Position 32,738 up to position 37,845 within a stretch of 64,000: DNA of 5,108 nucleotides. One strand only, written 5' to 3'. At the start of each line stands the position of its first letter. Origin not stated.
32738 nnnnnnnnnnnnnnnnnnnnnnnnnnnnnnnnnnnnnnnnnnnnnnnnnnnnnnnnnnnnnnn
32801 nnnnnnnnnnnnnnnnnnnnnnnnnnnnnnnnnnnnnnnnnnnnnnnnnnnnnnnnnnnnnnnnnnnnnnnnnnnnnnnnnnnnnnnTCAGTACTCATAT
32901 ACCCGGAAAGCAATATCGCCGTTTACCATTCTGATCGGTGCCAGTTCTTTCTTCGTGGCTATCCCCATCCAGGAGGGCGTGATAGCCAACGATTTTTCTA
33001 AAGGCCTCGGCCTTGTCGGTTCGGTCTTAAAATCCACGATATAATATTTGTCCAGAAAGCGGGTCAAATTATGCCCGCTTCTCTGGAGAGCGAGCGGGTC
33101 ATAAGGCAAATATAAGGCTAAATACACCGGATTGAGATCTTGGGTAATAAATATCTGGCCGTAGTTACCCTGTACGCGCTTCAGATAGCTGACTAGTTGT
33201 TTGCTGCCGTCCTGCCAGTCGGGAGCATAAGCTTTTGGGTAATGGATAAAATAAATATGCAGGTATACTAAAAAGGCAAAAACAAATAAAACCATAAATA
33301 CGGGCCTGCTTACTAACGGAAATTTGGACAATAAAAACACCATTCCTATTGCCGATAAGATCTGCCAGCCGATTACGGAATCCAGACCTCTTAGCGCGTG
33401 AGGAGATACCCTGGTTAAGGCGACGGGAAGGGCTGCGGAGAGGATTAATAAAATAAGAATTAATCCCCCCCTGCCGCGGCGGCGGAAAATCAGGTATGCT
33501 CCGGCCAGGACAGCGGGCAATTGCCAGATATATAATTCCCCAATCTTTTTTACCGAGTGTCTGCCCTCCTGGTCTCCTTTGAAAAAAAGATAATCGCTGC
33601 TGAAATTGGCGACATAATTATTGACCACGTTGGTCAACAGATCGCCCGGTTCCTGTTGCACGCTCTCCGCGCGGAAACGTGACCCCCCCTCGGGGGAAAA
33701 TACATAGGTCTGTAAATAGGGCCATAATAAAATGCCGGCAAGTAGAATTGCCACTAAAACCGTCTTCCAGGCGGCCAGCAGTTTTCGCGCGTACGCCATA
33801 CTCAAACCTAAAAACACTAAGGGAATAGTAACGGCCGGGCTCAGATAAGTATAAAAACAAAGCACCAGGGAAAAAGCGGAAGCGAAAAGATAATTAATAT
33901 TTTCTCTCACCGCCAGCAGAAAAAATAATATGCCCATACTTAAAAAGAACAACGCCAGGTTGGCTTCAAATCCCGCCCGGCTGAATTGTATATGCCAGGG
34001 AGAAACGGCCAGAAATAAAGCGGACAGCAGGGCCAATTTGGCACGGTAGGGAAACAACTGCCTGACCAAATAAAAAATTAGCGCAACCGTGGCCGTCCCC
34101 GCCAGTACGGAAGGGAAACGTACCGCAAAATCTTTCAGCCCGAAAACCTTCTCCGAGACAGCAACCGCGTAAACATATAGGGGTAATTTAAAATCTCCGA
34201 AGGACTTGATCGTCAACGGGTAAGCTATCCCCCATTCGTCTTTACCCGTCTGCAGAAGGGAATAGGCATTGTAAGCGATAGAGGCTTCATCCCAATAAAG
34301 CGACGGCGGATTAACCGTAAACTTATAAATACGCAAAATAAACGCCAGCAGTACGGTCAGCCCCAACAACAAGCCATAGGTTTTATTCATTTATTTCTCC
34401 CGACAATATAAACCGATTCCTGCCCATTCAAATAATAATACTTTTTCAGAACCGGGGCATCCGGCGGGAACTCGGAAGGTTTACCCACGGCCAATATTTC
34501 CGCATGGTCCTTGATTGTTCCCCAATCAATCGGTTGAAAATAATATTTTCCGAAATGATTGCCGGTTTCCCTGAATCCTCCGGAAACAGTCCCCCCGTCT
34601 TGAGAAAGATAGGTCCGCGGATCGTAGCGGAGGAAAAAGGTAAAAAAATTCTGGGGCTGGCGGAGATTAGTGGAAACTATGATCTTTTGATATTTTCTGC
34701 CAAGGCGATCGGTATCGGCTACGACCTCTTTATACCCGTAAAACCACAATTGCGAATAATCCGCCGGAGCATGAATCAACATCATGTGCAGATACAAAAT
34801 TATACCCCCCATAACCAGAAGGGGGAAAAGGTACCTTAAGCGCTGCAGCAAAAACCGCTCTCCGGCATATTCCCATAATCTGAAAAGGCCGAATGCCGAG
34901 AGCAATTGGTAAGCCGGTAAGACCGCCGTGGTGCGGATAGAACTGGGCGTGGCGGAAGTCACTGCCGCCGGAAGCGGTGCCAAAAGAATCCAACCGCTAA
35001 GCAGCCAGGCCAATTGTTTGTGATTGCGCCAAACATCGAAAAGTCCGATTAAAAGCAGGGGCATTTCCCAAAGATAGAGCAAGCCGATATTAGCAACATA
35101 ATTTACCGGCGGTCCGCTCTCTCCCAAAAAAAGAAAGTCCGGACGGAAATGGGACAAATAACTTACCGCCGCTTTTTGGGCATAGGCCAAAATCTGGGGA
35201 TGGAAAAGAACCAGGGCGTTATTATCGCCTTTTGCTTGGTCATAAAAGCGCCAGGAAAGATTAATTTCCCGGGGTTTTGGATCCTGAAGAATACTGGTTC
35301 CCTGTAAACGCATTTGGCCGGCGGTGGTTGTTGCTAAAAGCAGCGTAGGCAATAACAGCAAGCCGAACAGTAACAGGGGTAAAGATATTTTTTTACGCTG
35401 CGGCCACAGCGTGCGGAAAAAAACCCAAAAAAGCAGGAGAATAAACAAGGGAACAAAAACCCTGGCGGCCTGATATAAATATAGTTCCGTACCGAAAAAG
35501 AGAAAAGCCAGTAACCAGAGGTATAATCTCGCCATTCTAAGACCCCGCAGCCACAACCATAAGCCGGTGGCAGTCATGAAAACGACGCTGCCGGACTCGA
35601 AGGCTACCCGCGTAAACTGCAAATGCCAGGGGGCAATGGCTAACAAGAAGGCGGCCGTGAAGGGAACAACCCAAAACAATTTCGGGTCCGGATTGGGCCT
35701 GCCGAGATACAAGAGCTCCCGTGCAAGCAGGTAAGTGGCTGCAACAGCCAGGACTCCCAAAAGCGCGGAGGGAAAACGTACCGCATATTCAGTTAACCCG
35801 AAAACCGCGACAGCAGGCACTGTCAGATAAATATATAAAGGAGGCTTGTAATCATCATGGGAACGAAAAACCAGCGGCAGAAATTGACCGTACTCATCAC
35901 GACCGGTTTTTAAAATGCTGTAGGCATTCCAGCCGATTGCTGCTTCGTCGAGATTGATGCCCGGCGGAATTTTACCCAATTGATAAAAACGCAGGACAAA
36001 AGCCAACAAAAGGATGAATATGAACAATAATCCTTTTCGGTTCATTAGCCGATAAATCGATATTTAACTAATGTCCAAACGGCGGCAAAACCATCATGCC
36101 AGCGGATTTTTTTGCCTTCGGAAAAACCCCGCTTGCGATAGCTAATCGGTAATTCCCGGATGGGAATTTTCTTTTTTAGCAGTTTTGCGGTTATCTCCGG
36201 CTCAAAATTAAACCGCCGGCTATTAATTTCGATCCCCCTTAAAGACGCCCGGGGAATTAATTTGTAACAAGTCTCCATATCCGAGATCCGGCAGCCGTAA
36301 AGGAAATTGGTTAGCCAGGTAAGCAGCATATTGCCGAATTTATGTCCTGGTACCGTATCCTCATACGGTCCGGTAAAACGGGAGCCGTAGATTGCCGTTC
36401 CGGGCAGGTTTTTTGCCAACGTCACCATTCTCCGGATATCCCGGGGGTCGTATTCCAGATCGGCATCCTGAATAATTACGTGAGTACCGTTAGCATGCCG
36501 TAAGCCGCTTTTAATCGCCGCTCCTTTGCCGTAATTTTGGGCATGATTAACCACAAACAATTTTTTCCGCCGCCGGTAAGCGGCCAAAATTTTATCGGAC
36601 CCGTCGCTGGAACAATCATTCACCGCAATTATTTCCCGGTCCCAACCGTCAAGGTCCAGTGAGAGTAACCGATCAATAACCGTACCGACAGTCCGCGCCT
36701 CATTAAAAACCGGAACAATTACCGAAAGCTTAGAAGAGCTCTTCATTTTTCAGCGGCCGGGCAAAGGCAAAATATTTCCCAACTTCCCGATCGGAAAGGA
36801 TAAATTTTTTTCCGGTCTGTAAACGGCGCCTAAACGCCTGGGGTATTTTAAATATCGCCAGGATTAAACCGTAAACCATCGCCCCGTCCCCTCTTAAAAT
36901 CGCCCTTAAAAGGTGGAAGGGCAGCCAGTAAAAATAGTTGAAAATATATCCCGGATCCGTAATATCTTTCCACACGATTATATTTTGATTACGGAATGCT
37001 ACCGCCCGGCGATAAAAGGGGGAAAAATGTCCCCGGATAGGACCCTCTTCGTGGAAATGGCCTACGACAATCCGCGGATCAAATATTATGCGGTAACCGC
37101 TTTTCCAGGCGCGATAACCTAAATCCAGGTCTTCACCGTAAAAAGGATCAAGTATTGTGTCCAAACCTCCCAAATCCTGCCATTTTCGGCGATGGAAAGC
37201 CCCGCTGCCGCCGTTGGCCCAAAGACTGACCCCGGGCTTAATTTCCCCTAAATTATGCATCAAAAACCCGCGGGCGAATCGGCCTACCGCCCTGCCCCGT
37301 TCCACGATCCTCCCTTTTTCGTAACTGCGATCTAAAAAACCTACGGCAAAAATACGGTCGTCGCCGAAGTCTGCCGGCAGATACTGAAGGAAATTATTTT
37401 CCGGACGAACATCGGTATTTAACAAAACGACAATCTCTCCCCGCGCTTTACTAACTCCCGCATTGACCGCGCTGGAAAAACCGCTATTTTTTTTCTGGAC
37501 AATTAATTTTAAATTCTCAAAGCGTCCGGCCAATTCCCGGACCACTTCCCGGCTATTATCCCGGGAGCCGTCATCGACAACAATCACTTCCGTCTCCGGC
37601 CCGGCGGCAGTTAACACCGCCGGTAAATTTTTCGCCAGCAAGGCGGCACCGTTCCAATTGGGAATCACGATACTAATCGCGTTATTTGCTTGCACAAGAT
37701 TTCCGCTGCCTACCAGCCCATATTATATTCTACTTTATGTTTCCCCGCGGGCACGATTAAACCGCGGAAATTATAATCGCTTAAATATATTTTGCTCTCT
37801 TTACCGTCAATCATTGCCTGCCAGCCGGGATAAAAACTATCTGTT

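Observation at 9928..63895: Battery of 23 GT-C-type polytopic membrane proteins from at least 6 families: candidate multi-module extracytoplasmic glycosylation system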

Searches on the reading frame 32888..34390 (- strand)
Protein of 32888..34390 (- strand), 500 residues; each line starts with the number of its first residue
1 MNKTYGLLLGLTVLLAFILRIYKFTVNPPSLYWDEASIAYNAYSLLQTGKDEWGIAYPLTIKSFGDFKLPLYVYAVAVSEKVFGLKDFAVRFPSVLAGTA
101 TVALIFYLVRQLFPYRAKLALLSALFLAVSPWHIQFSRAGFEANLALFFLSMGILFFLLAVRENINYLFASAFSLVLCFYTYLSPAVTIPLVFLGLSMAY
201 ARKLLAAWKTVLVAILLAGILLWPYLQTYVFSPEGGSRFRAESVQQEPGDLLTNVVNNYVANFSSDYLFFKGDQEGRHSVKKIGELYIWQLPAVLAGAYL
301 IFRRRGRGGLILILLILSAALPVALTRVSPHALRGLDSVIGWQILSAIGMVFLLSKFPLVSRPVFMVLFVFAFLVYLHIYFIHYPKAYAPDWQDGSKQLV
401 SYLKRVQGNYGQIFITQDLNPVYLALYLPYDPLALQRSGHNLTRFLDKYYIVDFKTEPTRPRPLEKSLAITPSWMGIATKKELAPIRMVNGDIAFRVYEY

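Call 5: search_protein_families(library=pfam, proteins=[window:32888-34390:-], max_evalue=0.01)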
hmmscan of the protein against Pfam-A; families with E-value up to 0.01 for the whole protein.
window:32888-34390:- (500 aa): 1 family
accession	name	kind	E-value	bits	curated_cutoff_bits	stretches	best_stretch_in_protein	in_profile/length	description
PF13231.12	PMT_2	-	6.7e-12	46.4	26.1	1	70-224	4-156/160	Dolichyl-phosphate-mannose-protein mannosyltransferase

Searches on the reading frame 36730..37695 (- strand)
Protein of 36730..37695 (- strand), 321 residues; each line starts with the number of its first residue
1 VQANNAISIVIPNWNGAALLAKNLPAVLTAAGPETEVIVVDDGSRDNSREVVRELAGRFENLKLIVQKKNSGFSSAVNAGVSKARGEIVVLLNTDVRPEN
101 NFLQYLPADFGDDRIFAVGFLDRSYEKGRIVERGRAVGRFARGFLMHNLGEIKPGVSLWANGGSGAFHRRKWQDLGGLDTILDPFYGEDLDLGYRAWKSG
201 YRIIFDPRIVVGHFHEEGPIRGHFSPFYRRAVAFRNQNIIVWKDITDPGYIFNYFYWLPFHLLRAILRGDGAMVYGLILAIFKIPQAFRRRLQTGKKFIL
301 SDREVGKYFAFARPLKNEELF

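Call 6: search_protein_families(library=pfam, proteins=[window:36730-37695:-], max_evalue=0.01)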
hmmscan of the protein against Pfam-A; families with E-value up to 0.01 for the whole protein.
window:36730-37695:- (321 aa): 5 families
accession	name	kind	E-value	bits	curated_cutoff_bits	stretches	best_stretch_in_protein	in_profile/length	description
PF00535.33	Glycos_transf_2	-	1.6e-25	90.4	23.3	1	8-137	1-131/168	Glycosyl transferase family 2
PF13641.12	Glyco_tranf_2_3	-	1.7e-19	71.2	27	1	7-216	3-214/230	Glycosyltransferase like family 2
PF13632.12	Glyco_trans_2_3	-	2.1e-09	37.9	27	1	88-273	1-183/198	Glycosyl transferase family group 2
PF13506.12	Glyco_transf_21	-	0.00012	22.1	21.7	1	66-232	8-170/174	Glycosyl transferase family 21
PF10111.15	Glyco_tranf_2_2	-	0.00046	20.2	27.3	1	33-95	28-91/276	Glycosyltransferase like family 2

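Call 21: search_protein_families(library=ncbifam, proteins=[window:36730-37695:-], max_evalue=0.001)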
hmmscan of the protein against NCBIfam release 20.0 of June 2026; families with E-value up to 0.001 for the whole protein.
window:36730-37695:- (321 aa): 25 families
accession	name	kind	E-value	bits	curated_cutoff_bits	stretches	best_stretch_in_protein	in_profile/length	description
NF041875.1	EPS_EpsD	equivalog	1.3e-23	83.9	370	1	7-104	1-98/325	exopolysaccharide biosynthesis glycosyltransferase EpsD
TIGR03965.1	mycofact_glyco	equivalog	7.5e-22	77.8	280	1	5-233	74-295/467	mycofactocin biosynthesis glycosyltransferase MftF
TIGR03937.1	PgaC_IcaA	equivalog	2.4e-20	72.9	422.3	1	3-211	43-248/407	poly-beta-1,6-N-acetyl-D-glucosamine synthase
NF007482.0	PRK10073.1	equivalog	9.3e-17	61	423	1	1-95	2-95/334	glycosyltransferase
TIGR04283.1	glyco_like_mftF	equivalog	1e-13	51.4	182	1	7-113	1-100/221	TIGR04283 family arsenosugar biosynthesis glycosyltransferase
NF047683.1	TeichurnBiosyTuaG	equivalog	4.9e-13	49.3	400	1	2-101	3-102/252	teichuronic acid biosynthesis protein TuaG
NF038299.1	EPS_HpsN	equivalog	3.5e-11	42.6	425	1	6-112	2-108/317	hormogonium polysaccharide biosynthesis glycosyltransferase HpsN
NF007986.1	PRK10714.1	equivalog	4.9e-10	38.9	529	1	5-97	6-102/316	undecaprenyl-phosphate 4-deoxy-4-formamido-L-arabinose transferase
NF038302.1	EPS_HpsE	equivalog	5.9e-10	38.6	300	1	7-104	3-105/307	hormogonium polysaccharide biosynthesis glycosyltransferase HpsE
NF050050.1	ProtGlycPglI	equivalog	6.9e-10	38.8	500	1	6-102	3-100/306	GalNAc(5)-diNAcBac-PP-undecaprenol beta-1,3-glucosyltransferase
NF047588.1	GlcsyltransPgfSStrep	equivalog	2.5e-09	36.8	500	1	7-103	3-103/308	glycosyltransferase PgfS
TIGR04009.1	wcaE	equivalog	4.8e-08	32.6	369.2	1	7-95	6-93/248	colanic acid biosynthesis glycosyltransferase WcaE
TIGR03472.1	HpnI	equivalog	9.8e-08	31.2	310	1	5-217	41-256/373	bacteriohopanetetrol glucosamine biosynthesis glycosyltransferase HpnI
TIGR03111.1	glyc2_xrt_Gpos1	hypoth_equivalog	1.6e-07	30.5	363.95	1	6-113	50-159/439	TIGR03111 family XrtG-associated glycosyltransferase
TIGR01556.1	rhamnosyltran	subfamily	3.5e-07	29.7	200.55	1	34-123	21-115/281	rhamnosyltransferase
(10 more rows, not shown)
